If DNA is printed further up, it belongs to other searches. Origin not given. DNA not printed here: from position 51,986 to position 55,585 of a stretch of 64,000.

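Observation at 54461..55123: Conserved N-terminal module GS-x6-GKT … DLD(I/V)RA in both giants: possible nucleotidyltransferase-like or divergent P-loop catalytic head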

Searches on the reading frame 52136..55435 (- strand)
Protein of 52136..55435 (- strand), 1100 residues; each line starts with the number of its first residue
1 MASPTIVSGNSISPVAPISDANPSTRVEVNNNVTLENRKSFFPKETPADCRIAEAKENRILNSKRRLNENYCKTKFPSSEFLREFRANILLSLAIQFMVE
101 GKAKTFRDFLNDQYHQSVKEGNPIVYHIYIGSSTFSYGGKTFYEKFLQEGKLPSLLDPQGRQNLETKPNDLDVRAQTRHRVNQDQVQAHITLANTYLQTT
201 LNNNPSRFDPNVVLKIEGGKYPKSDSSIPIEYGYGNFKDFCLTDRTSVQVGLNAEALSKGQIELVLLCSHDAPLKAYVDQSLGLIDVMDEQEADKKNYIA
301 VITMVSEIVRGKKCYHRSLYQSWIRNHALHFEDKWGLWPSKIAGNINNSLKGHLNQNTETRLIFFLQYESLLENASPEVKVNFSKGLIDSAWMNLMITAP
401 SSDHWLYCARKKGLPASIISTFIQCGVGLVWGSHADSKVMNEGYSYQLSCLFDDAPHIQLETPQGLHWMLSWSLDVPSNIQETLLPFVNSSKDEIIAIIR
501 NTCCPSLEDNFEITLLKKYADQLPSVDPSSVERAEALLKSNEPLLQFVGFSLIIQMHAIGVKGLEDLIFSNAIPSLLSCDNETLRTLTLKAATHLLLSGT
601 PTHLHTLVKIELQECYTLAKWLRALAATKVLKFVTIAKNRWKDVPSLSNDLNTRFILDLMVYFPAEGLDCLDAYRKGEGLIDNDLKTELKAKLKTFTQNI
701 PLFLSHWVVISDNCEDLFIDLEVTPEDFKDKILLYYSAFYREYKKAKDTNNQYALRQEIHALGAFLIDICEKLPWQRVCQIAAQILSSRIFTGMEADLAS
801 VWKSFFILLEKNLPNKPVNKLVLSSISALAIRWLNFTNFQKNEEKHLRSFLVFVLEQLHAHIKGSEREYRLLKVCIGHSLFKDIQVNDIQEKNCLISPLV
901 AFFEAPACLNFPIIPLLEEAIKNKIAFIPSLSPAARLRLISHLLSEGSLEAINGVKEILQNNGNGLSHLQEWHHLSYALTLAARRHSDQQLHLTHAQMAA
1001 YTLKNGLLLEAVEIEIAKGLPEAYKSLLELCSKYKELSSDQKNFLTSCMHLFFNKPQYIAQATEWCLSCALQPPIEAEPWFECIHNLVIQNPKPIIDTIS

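Call 28: search_protein_representatives(alignment_id=A1)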
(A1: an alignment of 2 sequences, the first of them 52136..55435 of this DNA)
Query: 2 sequences, 1143 profile positions. Proteins with E-value up to 0.001 (for the whole library): 9; up to 1e-10: 7; up to 1e-30: 6. The best 9 are listed.
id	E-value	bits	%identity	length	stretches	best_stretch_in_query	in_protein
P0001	0.0e+00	2139.2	-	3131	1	1-1143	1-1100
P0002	0.0e+00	1962.8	-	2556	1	1-1091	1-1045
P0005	1.6e-276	936.8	-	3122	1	22-1134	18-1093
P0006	3.5e-266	902.6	-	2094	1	15-1130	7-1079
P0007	3.6e-221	753.5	-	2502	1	23-1131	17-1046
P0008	4.9e-118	411.9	-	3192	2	43-771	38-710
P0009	1.2e-11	59.6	-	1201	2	80-309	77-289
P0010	1.3e-08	49.6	-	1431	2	428-655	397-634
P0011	1.0e-04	36.7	-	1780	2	563-677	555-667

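Call 36: list_cluster_members(proteins=[P0005, P0006, P0007, P0008, P0009, P0010, P0011])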
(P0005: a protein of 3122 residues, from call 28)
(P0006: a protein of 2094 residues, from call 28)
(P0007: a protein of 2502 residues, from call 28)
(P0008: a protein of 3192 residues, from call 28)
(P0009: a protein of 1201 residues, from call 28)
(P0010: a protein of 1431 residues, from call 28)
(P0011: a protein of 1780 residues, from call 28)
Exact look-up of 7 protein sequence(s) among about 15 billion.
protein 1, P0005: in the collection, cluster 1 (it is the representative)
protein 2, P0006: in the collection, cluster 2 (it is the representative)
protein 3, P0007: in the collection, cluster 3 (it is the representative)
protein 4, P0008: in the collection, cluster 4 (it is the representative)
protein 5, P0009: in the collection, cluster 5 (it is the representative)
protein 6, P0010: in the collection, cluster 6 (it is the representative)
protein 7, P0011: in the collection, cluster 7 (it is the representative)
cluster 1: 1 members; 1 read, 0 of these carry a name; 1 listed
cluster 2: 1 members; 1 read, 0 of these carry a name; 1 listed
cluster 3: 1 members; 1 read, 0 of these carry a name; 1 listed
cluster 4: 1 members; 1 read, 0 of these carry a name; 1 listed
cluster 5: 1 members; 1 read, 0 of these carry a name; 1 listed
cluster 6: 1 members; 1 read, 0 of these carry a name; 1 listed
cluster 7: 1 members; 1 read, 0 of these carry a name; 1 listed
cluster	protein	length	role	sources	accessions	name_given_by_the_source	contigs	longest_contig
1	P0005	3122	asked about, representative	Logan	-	-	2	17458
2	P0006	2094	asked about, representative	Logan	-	-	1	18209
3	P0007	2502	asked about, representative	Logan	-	-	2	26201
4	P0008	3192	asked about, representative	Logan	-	-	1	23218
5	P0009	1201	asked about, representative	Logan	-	-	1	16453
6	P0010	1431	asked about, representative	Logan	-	-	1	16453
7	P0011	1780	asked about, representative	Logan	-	-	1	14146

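Call 37: find_encoding_contigs(protein=P0005, flank=10000, max_places=3)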
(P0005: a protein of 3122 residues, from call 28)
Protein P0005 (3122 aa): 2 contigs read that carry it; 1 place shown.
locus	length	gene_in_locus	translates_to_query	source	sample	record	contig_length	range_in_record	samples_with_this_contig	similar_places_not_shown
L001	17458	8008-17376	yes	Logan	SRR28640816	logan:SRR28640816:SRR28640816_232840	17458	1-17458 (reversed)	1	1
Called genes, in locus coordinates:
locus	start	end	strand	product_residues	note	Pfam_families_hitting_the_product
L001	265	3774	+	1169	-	PF08455:SNF2_assoc, PF00176:SNF2-rel_dom, PF00270:DEAD, PF04851:ResIII, PF00271:Helicase_C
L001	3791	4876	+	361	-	PF00022:Actin (faint), PF06723:MreB_Mbl, PF11104:PilM_2 (faint), PF00012:HSP70, PF14450:FtsA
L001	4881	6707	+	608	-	PF17297:PEPCK_N, PF00821:PEPCK_GTP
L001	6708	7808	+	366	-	PF01476:LysM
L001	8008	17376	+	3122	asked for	-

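Call 38: find_encoding_contigs(protein=P0009, flank=10000, max_places=3)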
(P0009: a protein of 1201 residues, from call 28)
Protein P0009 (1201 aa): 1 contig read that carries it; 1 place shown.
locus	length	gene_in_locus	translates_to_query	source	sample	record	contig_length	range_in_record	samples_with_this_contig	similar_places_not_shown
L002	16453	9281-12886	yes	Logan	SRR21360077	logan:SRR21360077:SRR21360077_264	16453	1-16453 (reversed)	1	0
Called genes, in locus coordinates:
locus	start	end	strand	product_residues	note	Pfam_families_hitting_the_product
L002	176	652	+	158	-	PF00293:NUDIX, PF14815:NUDIX_4 (weak)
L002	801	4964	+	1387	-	PF00646:F-box (weak), PF12937:F-box-like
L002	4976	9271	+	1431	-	-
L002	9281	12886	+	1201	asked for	-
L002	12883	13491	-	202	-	PF02525:Flavodoxin_2, PF03358:FMN_red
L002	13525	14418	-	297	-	PF09924:LPG_synthase_C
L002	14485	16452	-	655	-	?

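Call 40: find_encoding_contigs(protein=P0008, flank=10000, max_places=3)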
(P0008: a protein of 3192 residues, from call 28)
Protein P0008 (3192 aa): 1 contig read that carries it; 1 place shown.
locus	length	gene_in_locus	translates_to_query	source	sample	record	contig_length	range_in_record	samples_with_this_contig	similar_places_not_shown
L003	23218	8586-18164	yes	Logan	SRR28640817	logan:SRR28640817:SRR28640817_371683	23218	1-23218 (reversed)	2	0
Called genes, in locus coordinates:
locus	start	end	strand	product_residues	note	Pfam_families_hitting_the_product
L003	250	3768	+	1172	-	PF08455:SNF2_assoc, PF00176:SNF2-rel_dom, PF00270:DEAD, PF04851:ResIII, PF00271:Helicase_C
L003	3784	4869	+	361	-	PF00022:Actin (faint), PF06723:MreB_Mbl, PF00012:HSP70, PF14450:FtsA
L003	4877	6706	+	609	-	PF17297:PEPCK_N, PF00821:PEPCK_GTP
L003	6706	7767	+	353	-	PF01476:LysM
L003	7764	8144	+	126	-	-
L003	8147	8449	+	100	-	PF01381:HTH_3 (weak)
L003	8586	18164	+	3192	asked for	-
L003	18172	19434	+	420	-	PF02127:Peptidase_M18, PF05343:Peptidase_M42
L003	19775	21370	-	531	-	PF03417:AAT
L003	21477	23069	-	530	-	-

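Call 41: find_encoding_contigs(protein=P0011, flank=10000, max_places=3)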
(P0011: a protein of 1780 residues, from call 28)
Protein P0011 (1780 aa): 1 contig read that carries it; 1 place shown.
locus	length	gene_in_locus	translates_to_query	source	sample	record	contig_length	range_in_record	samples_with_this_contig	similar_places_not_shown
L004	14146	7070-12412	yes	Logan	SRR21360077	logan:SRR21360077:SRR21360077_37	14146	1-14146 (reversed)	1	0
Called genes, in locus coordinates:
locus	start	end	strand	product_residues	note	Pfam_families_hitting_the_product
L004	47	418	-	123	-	-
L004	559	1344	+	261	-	PF24481:CT398_CC (weak), PF02591:Zn_ribbon_9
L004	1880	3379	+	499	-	-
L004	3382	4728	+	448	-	PF13489:Methyltransf_23 (faint)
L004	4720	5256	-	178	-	PF03780:Asp23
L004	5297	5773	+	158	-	PF14237:GYF_2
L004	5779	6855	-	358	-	PF00106:adh_short (weak), PF01073:3Beta_HSD, PF01370:Epimerase, PF04321:RmlD_sub_bind, PF13460:NAD_binding_10 (weak), PF16363:GDP_Man_Dehyd, PF07993:NAD_binding_4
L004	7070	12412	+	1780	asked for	-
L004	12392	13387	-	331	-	PF00294:PfkB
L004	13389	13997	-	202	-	PF01066:CDP-OH_P_transf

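Call 73: search_protein_families(library=pfam, proteins=[P0008, P0009, P0010, P0011, P0006], max_evalue=0.01)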
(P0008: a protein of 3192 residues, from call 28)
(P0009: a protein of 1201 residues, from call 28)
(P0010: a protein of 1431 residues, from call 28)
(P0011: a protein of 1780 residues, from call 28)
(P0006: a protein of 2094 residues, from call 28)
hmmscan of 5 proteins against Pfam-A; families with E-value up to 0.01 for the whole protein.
P0008 (3192 aa): 0 families

P0009 (1201 aa): 0 families

P0010 (1431 aa): 0 families

P0011 (1780 aa): 0 families

P0006 (2094 aa): 1 family
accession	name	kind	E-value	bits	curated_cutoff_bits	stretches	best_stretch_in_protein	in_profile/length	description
PF13981.11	SopA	-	0.00077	20.3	27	1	1254-1358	14-112/127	SopA-like central domain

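Call 77: find_encoding_contigs(protein=P0007, flank=10000, max_places=3)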
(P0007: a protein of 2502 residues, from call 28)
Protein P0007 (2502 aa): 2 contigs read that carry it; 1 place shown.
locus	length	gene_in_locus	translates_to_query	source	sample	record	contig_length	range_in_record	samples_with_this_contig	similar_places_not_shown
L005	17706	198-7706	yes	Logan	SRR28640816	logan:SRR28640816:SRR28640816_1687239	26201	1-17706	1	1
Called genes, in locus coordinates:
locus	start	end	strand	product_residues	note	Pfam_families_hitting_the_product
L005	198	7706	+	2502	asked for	-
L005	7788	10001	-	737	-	-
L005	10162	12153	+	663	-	PF00646:F-box (weak), PF23598:LRR_14 (faint)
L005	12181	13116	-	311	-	PF03741:TerC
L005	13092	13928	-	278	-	PF00497:SBP_bac_3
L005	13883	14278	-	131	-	-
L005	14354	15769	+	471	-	PF02321:OEP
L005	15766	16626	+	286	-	PF25917:BSH_RND (weak), PF25881:HH_YBHG (weak), PF25885:HH_EMRA (weak)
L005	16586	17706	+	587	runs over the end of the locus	PF00005:ABC_tran, PF13476:AAA_23 (faint), PF13555:AAA_29 (faint), PF13304:AAA_21 (faint), PF00005:ABC_tran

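Call 78: find_encoding_contigs(protein=P0006, flank=10000, max_places=3)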
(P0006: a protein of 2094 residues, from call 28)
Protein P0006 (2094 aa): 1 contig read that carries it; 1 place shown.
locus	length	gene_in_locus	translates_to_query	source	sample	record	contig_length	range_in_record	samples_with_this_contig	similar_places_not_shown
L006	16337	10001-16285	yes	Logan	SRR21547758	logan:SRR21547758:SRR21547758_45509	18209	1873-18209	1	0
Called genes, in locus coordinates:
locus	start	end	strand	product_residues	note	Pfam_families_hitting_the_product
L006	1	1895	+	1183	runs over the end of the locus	PF08455:SNF2_assoc, PF00176:SNF2-rel_dom, PF00270:DEAD, PF04851:ResIII, PF00271:Helicase_C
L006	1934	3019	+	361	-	PF00022:Actin (faint), PF06723:MreB_Mbl, PF11104:PilM_2 (faint), PF00012:HSP70, PF14450:FtsA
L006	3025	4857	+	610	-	PF17297:PEPCK_N, PF00821:PEPCK_GTP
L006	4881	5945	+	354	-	PF01476:LysM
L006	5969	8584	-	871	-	-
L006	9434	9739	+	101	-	PF01381:HTH_3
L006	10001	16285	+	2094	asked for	-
